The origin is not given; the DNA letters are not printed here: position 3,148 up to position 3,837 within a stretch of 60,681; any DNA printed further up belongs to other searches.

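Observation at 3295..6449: SauUSI-type modification-dependent restriction enzyme translationally coupled to a MutT-like NUDIX hydrolase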

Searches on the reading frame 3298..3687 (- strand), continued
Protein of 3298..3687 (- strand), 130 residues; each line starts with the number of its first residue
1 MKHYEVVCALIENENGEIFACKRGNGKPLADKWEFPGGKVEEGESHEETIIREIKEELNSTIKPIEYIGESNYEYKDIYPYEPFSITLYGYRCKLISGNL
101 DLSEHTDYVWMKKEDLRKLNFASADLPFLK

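Call 67: search_protein_families(library=pfam, proteins=[L088:1087-2031:+, L089:4402-5241:+, L090:2800-3624:+, L102:4409-5284:+, L112:1514-2335:+, L160:4387-5271:+, L120:2935-3795:+, L146:3159-4001:+, L103:1239-3986:+, L129:1801-3786:+], max_evalue=0.001)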
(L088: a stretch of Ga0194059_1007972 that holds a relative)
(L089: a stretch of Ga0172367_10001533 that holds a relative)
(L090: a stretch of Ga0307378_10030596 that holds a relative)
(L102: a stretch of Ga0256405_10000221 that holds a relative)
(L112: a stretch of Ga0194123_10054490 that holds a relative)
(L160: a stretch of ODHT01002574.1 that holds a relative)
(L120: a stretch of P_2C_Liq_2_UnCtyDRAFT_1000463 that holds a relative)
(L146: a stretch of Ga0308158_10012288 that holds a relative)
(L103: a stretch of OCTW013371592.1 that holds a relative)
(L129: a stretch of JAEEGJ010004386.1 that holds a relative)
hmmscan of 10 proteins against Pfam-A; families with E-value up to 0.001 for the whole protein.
L088:1087-2031:+ (315 aa): 1 family
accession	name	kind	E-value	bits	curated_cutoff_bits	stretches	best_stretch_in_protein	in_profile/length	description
PF00892.27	EamA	-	5.6e-36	124.2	28.2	2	150-282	2-132/135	EamA-like transporter family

L089:4402-5241:+ (280 aa): 1 family
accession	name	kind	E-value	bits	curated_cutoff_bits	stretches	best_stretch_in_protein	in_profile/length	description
PF09549.16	RE_Bpu10I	-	3e-30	105.9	25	1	83-239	1-157/218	Bpu10I restriction endonuclease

L090:2800-3624:+ (275 aa): 3 families
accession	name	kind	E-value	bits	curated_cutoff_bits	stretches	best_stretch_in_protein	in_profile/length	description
PF01844.29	HNH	-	1.4e-11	44.8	21.4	1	206-255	1-45/47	HNH endonuclease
PF14279.12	HNH_5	-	0.00038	20.8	27.5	1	206-254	1-43/56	HNH endonuclease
PF23382.1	DUF7097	-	0.00069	20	27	0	194-255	67-136/175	Family of unknown function (DUF7097)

L102:4409-5284:+ (292 aa): 2 families
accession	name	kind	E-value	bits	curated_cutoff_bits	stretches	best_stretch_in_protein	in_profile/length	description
PF02348.25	CTP_transf_3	-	3.6e-56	190.8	22.6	1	38-260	1-214/217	Cytidylyltransferase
PF12804.13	NTP_transf_3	-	4.3e-11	43.7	27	1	48-211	10-146/160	MobA-like NTP transferase domain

L112:1514-2335:+ (274 aa): 3 families
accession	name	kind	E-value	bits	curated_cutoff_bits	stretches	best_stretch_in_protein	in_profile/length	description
PF01844.29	HNH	-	9.8e-11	42.1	21.4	1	207-256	1-45/47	HNH endonuclease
PF14279.12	HNH_5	-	4.3e-05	23.8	27.5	1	224-261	12-50/56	HNH endonuclease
PF23382.1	DUF7097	-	0.00011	22.6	27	1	186-257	61-137/175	Family of unknown function (DUF7097)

L160:4387-5271:+ (295 aa): 0 families

L120:2935-3795:+ (287 aa): 0 families

L146:3159-4001:+ (281 aa): 3 families
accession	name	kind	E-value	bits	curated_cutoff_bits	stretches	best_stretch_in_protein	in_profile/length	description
PF01844.29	HNH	-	3.1e-10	40.5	21.4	1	207-256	1-45/47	HNH endonuclease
PF14279.12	HNH_5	-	9.2e-05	22.7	27.5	1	207-255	1-43/56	HNH endonuclease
PF13391.12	HNH_2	-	0.00023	21.4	21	0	207-254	1-57/66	HNH endonuclease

L103:1239-3986:+ (916 aa): 12 families
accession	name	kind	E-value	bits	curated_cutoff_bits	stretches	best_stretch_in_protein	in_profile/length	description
PF13086.12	AAA_11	-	7.7e-24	85.3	27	1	184-544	2-255/257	AAA domain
PF13087.12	AAA_12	-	2e-22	80.2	27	1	571-730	5-192/195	AAA domain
PF13245.12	AAA_19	-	1.8e-14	54.5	25.1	1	188-248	1-63/134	AAA domain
PF10881.14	DUF2726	-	8.6e-14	51.8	24.7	1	789-911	7-124/126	Protein of unknown function (DUF2726)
PF01443.25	Viral_helicase1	-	1.9e-11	44.7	21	0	670-728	167-226/228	Viral superfamily 1 RNA helicase core domain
PF13604.12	AAA_30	-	1.5e-10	41.6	27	1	185-244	3-64/191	AAA domain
PF18741.7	MTES_1575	-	1.8e-06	28.4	38.2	1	841-899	24-80/96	REase_MTES_1575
PF04851.21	ResIII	-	8e-06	26.3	22.5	1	186-252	6-79/164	Type III restriction enzyme, res subunit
PF09848.15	SLFN-g3_helicase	-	3.8e-05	23.6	24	1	198-248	1-53/354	Schlafen group 3, DNA/RNA helicase domain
PF13538.12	UvrD_C_2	-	0.00025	21.3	27.4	1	681-729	3-52/52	UvrD-like helicase C-terminal domain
PF00270.35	DEAD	-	0.00045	20.4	26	0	186-252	2-71/167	DEAD/DEAH box helicase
PF00580.27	UvrD-helicase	-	0.00057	20.1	23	1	185-537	2-249/271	UvrD/REP helicase N-terminal domain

L129:1801-3786:+ (662 aa): 3 families
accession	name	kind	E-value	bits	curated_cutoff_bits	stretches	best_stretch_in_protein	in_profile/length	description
PF09848.15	SLFN-g3_helicase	-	1.4e-71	242.1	24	1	246-631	1-353/354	Schlafen group 3, DNA/RNA helicase domain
PF13401.12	AAA_22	-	6.8e-06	26.9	27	1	246-353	5-97/130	AAA domain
PF05707.18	Zot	-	0.00033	20.6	20.3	1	248-386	2-123/197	Zonular occludens toxin (Zot)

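Call 68: search_solved_structures(query=L090:2800-3624:+, max_evalue=0.01, show_alignments=1)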
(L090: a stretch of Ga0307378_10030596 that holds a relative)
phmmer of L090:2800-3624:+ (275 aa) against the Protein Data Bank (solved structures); distinct sequences matched with E-value up to 0.01: 3.
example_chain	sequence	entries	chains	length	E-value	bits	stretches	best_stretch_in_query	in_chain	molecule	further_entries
6ghc_A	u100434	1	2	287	2.2e-21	79.8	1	173-257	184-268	5-methylcytosine-specific restriction enzyme A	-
5zmm_A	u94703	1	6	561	9.9e-09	38.3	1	169-252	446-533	Uncharacterized protein McrA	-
6me0_C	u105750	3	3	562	0.00037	23.3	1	174-257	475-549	Maturase reverse transcriptase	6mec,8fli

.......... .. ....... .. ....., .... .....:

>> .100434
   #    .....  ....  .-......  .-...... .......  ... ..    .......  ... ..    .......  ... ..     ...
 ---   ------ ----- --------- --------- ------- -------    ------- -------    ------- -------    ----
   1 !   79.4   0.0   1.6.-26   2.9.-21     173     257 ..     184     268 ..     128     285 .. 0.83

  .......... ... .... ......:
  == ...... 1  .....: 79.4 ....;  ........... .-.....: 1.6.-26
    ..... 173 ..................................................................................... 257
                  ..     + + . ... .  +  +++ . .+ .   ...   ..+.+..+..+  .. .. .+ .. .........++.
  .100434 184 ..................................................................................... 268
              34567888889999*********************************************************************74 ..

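Call 69: search_protein_families(library=padloc, proteins=[L090:2800-3624:+, L112:1514-2335:+, L146:3159-4001:+, L160:4387-5271:+, L120:2935-3795:+, L129:1801-3786:+, L103:1239-3986:+, L089:4402-5241:+, L087:681-1439:+], max_evalue=0.001)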
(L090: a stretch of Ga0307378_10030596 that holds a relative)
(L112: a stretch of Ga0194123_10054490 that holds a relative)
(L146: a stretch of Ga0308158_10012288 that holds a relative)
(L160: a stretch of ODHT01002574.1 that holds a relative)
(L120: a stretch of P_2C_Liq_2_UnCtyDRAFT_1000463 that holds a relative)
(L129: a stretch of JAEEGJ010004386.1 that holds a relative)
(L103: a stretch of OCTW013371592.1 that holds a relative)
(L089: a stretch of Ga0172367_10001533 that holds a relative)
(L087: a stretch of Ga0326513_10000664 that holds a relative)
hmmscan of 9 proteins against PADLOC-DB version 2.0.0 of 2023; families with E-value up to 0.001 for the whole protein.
L090:2800-3624:+ (275 aa): 4 families
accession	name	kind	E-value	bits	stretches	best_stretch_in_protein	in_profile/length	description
PDLC03656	mREase_IV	-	6.6e-22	76.5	1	176-257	177-258/277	Type IV methyl-directed restriction enzyme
PDLC03662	mREase_IV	-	1.7e-09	34.8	1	168-252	444-532/560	Type IV methyl-directed restriction enzyme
PDLC03514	REase_II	-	3.4e-05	21.3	1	151-269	240-356/386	Type II restriction enzyme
PDLC02859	DpdF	-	0.00066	16.2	0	221-255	19-53/545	DpdF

L112:1514-2335:+ (274 aa): 4 families
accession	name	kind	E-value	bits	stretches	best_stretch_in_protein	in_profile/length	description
PDLC03656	mREase_IV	-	7.7e-20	69.8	1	180-257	182-257/277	Type IV methyl-directed restriction enzyme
PDLC03662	mREase_IV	-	3.1e-07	27.3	1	185-253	462-532/560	Type IV methyl-directed restriction enzyme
PDLC03514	REase_II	-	0.00035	17.9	1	221-262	305-347/386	Type II restriction enzyme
PDLC00643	ZorE2|ZorE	-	0.00083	16.7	0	192-254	202-260/282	HNH endonuclease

L146:3159-4001:+ (281 aa): 3 families
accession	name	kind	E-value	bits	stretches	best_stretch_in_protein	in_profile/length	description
PDLC03656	mREase_IV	-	2e-17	61.9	1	183-258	183-258/277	Type IV methyl-directed restriction enzyme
PDLC03662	mREase_IV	-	1.7e-07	28.1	1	184-253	466-532/560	Type IV methyl-directed restriction enzyme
PDLC03514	REase_II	-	0.00033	18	1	182-256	259-341/386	Type II restriction enzyme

L160:4387-5271:+ (295 aa): 0 families

L120:2935-3795:+ (287 aa): 0 families

L129:1801-3786:+ (662 aa): 1 family
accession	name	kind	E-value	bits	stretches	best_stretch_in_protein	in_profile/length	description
PDLC05014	PDC-S41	-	1.2e-233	775.2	1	12-662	3-653/657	-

L103:1239-3986:+ (916 aa): 15 families
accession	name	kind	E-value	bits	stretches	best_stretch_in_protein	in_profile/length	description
PDLC03924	MkoC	-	6.2e-51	171.6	2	503-729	670-941/1136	-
PDLC03920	MkoA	-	2.6e-47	159.8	1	186-749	618-1098/1112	-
PDLC05009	PDC-S37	-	1.2e-35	120.7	2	185-265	295-376/1550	-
PDLC03921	MkoA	-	1.2e-34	117.3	2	498-741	1291-1574/1607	-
PDLC02194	Hhe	-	9.1e-21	70.8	2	503-677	1380-1550/1911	-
PDLC00117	GajB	-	5.6e-10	36.3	1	563-686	261-379/604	UrvD helicase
PDLC05064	PDC-S68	-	2.5e-09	33.4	1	190-237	692-739/1273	-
PDLC04140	mad8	-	4.8e-08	30.9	1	191-276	20-86/314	mads_8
PDLC01734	typeIV_RecD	-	7.5e-08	29.1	1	187-232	343-388/763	RecD_0_IVD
PDLC05066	PDC-S68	-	9.9e-08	28.4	1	186-225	581-620/1202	-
PDLC03802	RTasHel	-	1.1e-07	29.1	1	653-746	603-668/675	DRT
PDLC05065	PDC-S68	-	6.1e-06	22.3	0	187-221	609-643/1221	-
PDLC00103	GajB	-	6.7e-06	23.3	1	638-748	481-601/612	UrvD helicase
PDLC01439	typeIV_DinG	-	9.3e-05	19.3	1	180-336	12-141/575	CAS-IV-A; associated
PDLC00112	GajB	-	0.00094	15.9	0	203-251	23-74/581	UrvD helicase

L089:4402-5241:+ (280 aa): 0 families

L087:681-1439:+ (253 aa): 0 families

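Call 72: search_protein_families(library=pfam, proteins=[L090:2800-3400:+, L160:4387-5271:+, L120:2935-3795:+], max_evalue=0.1)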
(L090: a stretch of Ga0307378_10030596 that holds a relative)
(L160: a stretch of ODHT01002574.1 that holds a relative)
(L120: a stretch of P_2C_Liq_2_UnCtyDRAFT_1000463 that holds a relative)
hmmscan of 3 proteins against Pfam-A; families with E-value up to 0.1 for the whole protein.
L090:2800-3400:+ (200 aa): 0 families

L160:4387-5271:+ (295 aa): 0 families

L120:2935-3795:+ (287 aa): 1 family
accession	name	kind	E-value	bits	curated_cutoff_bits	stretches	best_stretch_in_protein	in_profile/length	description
PF08041.16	PetM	-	0.021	14.8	25.1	1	261-279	9-27/30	PetM family of cytochrome b6f complex subunit 7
